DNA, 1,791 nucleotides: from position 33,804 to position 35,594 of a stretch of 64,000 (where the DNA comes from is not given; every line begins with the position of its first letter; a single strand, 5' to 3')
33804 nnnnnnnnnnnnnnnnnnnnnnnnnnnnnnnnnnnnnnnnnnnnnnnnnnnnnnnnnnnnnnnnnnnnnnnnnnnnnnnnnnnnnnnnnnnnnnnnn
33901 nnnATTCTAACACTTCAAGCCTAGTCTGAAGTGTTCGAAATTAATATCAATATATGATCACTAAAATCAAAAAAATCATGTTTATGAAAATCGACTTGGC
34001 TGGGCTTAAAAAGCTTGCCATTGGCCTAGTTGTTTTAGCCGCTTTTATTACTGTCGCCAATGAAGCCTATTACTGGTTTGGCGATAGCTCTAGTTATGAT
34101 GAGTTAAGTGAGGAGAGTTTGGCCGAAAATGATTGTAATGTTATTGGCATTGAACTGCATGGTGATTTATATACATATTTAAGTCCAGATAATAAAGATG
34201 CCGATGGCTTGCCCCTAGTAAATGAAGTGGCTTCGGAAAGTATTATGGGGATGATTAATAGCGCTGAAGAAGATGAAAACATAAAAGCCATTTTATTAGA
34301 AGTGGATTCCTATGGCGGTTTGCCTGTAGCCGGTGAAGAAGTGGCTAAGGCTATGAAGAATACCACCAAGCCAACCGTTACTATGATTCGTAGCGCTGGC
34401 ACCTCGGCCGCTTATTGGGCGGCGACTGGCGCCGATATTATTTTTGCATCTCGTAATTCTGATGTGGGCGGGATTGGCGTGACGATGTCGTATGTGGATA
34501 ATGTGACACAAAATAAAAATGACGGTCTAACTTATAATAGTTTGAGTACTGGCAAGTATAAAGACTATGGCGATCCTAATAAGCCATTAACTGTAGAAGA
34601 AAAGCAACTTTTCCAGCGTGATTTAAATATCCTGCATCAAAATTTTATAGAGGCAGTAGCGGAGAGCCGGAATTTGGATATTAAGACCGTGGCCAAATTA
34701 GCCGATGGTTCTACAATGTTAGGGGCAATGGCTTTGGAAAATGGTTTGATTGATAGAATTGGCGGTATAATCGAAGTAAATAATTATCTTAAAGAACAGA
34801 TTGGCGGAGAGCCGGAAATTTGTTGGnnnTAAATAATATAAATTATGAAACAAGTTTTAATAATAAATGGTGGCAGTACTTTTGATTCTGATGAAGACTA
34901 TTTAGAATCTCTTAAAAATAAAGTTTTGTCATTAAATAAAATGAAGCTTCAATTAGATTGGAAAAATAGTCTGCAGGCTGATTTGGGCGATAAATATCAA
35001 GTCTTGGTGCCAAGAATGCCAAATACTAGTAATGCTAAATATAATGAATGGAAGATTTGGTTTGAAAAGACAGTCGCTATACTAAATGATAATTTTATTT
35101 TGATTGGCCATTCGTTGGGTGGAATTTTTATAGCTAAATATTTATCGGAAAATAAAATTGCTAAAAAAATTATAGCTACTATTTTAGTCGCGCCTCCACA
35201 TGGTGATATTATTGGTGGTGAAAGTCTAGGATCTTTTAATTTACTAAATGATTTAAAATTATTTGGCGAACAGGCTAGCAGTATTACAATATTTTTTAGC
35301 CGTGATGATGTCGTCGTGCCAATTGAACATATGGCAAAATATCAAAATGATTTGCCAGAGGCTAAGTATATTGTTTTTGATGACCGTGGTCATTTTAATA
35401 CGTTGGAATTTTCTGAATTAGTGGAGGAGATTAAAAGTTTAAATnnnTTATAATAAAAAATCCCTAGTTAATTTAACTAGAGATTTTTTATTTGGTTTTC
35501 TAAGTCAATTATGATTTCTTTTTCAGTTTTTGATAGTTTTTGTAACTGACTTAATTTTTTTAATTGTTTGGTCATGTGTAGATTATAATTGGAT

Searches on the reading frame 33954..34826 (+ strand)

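Call 77: search_protein_families(library=pfam, proteins=[window:33954-34826:+], max_evalue=0.001)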
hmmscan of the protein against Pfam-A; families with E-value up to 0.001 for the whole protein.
window:33954-34826:+ (291 aa): 3 families
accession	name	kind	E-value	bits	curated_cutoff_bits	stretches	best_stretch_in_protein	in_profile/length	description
PF01343.23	Peptidase_S49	-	6.9e-31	107.7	24.9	1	135-282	3-150/154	Peptidase family S49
PF25145.1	NfeD1b_N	-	1.1e-07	32.1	40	1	100-196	22-116/189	NfeD1b, N-terminal domain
PF00574.28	CLP_protease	-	9.8e-05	22.7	20.2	0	90-160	26-96/182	Clp protease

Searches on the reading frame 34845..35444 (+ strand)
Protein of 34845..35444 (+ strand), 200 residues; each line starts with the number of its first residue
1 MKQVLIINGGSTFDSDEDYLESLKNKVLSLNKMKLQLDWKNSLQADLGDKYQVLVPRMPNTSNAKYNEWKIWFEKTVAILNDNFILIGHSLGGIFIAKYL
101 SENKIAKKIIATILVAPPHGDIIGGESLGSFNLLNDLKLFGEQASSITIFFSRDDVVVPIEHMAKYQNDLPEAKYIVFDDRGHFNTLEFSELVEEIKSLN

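Call 77: search_protein_families(library=pfam, proteins=[window:34845-35444:+], max_evalue=0.001)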
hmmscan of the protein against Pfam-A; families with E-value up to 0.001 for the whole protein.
window:34845-35444:+ (200 aa): 4 families
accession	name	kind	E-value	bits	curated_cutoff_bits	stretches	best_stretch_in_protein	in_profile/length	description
PF06821.19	Ser_hydrolase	-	3.9e-12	46.9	22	1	39-186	15-156/172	Serine hydrolase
PF00561.26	Abhydrolase_1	-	8e-10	39.2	25.8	1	138-188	193-243/245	alpha/beta hydrolase fold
PF12697.13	Abhydrolase_6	-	1.4e-05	26.3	26.3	0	42-122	19-94/217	Alpha/beta hydrolase family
PF12695.13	Abhydrolase_5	-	0.0001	22.6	27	1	50-121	26-94/164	Alpha/beta hydrolase family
